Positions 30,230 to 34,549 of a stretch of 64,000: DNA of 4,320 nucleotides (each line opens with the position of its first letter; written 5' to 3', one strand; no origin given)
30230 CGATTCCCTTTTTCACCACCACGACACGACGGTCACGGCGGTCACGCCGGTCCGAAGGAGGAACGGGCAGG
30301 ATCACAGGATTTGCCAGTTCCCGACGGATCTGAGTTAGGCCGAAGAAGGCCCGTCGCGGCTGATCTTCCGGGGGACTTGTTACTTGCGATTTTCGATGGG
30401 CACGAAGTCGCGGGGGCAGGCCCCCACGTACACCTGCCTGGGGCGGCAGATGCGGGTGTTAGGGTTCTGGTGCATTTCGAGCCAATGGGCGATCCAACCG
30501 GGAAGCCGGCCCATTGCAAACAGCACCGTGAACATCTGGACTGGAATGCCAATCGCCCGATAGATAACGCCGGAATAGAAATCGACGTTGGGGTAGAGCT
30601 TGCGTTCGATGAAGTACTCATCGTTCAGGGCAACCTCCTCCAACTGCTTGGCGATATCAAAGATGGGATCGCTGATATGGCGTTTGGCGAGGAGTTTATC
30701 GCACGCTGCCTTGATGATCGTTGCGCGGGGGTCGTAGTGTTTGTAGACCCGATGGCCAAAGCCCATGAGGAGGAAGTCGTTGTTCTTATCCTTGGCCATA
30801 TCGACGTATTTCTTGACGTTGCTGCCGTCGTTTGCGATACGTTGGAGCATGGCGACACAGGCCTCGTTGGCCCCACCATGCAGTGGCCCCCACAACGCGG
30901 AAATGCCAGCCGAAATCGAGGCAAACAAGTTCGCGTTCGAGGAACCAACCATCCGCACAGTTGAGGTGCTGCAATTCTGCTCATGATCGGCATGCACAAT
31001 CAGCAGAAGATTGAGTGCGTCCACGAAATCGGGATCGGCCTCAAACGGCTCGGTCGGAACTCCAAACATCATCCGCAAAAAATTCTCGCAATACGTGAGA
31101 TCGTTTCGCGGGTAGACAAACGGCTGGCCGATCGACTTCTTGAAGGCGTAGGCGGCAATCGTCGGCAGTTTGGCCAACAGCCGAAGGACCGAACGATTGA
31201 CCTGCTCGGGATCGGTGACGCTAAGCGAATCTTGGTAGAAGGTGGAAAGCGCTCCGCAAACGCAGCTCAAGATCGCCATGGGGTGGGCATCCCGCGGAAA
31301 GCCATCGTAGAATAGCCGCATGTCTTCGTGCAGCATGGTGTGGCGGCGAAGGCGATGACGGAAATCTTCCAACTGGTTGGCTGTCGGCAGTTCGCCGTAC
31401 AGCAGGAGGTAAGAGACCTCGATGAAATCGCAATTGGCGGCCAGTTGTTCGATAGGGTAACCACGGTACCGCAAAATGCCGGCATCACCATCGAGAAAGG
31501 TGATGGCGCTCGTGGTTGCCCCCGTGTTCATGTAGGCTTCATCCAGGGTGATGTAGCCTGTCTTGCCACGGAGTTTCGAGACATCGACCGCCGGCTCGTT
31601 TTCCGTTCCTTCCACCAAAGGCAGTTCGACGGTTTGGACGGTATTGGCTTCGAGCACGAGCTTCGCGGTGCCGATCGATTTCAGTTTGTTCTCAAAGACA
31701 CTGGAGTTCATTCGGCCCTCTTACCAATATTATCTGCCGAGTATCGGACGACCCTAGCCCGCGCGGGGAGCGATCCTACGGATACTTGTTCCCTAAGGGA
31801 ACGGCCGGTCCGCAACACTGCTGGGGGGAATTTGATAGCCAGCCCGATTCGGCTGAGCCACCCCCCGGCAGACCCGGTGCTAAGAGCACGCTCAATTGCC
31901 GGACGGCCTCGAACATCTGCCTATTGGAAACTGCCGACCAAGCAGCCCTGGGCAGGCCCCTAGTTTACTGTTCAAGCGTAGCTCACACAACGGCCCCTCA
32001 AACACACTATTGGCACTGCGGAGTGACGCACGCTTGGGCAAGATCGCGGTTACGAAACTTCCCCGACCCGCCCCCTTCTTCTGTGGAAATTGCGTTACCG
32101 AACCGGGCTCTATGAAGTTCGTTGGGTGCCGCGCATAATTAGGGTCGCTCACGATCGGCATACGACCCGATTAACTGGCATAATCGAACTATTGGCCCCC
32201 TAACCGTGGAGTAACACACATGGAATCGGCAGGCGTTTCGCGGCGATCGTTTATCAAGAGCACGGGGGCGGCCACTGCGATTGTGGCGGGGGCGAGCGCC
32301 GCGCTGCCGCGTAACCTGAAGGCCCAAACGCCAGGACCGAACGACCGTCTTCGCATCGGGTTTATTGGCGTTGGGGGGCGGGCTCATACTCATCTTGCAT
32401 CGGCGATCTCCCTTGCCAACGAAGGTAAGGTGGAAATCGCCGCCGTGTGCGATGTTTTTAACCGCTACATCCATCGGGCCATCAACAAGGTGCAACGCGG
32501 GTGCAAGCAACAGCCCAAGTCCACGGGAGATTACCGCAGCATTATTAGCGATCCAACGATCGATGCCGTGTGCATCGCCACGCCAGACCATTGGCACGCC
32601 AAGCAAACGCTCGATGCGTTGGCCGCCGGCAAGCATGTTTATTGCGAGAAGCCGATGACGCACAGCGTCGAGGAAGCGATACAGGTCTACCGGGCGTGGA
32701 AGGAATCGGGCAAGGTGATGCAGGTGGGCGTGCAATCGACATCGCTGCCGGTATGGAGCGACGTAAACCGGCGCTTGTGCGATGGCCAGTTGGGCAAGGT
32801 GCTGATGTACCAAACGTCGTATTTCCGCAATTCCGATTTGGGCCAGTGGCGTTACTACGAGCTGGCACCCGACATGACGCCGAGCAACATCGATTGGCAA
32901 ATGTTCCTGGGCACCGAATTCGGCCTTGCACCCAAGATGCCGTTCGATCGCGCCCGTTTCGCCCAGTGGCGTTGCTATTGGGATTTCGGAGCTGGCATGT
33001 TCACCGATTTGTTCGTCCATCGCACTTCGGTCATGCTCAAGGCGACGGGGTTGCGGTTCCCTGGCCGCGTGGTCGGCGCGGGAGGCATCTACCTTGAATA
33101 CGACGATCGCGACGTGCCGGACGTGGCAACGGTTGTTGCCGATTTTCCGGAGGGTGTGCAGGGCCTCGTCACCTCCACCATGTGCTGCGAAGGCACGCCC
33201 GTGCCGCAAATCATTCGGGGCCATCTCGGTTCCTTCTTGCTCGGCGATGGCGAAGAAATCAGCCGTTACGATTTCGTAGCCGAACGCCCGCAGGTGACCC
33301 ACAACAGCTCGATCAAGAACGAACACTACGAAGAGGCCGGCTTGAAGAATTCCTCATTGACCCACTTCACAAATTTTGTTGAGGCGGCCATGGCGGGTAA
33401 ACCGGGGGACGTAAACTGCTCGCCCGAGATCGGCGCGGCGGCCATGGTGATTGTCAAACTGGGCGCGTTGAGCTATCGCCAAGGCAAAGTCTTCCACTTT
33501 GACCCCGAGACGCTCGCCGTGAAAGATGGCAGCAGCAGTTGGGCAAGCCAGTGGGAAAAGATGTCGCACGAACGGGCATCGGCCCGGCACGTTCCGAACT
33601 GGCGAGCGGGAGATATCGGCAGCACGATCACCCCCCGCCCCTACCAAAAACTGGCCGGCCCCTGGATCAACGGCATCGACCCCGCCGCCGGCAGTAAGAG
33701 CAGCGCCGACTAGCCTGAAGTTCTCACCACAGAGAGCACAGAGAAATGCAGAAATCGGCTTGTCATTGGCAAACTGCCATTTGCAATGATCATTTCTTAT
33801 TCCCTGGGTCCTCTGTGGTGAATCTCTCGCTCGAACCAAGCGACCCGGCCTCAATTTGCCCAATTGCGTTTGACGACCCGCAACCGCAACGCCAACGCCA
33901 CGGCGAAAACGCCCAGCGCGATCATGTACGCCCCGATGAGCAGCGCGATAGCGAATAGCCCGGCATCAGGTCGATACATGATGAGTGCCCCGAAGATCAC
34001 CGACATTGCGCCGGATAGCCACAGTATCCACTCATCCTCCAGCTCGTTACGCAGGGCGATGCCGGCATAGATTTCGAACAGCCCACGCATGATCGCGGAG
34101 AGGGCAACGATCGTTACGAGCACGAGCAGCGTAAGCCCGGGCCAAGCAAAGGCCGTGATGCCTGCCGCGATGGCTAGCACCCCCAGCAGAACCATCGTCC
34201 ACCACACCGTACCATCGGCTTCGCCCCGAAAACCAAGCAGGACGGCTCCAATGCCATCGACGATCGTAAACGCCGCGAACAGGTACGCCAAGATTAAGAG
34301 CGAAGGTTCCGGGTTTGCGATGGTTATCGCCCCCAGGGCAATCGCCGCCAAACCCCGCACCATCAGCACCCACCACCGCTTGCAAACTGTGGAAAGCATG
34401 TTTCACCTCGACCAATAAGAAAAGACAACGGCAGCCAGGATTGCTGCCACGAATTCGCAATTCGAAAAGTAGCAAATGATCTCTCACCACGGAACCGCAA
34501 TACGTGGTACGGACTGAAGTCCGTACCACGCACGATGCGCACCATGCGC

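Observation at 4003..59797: Dispersed superfamily of palindromes whose arms are tandem 7-9 nt units ending in GAG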

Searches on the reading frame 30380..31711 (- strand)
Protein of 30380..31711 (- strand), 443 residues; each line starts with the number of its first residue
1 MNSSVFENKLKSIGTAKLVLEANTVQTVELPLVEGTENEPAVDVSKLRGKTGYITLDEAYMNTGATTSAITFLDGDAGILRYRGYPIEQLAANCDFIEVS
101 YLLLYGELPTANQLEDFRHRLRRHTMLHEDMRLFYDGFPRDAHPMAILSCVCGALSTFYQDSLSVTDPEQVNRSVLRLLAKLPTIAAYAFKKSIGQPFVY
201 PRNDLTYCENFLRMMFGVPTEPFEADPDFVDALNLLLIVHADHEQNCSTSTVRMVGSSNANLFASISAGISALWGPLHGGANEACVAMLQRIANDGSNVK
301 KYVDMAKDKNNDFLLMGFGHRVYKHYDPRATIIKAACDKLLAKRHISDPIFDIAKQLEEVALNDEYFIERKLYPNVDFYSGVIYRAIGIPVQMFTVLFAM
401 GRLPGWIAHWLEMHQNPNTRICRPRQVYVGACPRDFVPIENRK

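Call 13: search_protein_families(library=pfam, proteins=[window:30380-31711:-])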
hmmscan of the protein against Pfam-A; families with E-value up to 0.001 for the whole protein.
window:30380-31711:- (443 aa): 1 family
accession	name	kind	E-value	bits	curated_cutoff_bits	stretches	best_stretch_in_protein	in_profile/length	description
PF00285.26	Citrate_synt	-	2e-142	474.9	27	1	60-425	2-357/357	Citrate synthase, C-terminal domain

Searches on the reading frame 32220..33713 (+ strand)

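Call 12: search_protein_families(library=pfam, proteins=[window:32220-33713:+])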
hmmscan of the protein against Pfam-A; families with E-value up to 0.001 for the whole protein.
window:32220-33713:+ (497 aa): 4 families
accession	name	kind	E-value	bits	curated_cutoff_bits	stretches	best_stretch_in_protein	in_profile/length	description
PF01408.29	GFO_IDH_MocA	-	4.7e-21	76.1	24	1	44-170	1-119/120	Oxidoreductase family, NAD-binding Rossmann fold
PF22725.1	GFO_IDH_MocA_C3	-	1.9e-09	38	27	1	246-337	31-121/124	GFO/IDH/MocA C-terminal domain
PF19051.5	GFO_IDH_MocA_C2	-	5.8e-06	26.4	23.3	0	214-267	42-92/254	Oxidoreductase family, C-terminal alpha/beta domain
PF02894.22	GFO_IDH_MocA_C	-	0.00014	22.2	22.9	0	189-423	7-214/218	Oxidoreductase family, C-terminal alpha/beta domain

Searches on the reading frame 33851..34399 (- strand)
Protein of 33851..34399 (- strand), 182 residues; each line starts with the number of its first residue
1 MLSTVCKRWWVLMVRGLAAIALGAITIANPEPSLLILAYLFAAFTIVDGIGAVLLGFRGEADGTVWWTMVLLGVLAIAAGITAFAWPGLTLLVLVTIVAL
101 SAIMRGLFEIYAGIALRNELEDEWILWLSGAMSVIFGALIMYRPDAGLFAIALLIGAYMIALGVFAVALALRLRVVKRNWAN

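Call 13: search_protein_families(library=pfam, proteins=[window:33851-34399:-])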
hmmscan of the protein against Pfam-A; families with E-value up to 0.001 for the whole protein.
window:33851-34399:- (182 aa): 1 family
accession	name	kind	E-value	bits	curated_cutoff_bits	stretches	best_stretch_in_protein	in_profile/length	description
PF03729.18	DUF308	-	2.4e-27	95.4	25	3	71-141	1-72/73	Short repeat of unknown function (DUF308)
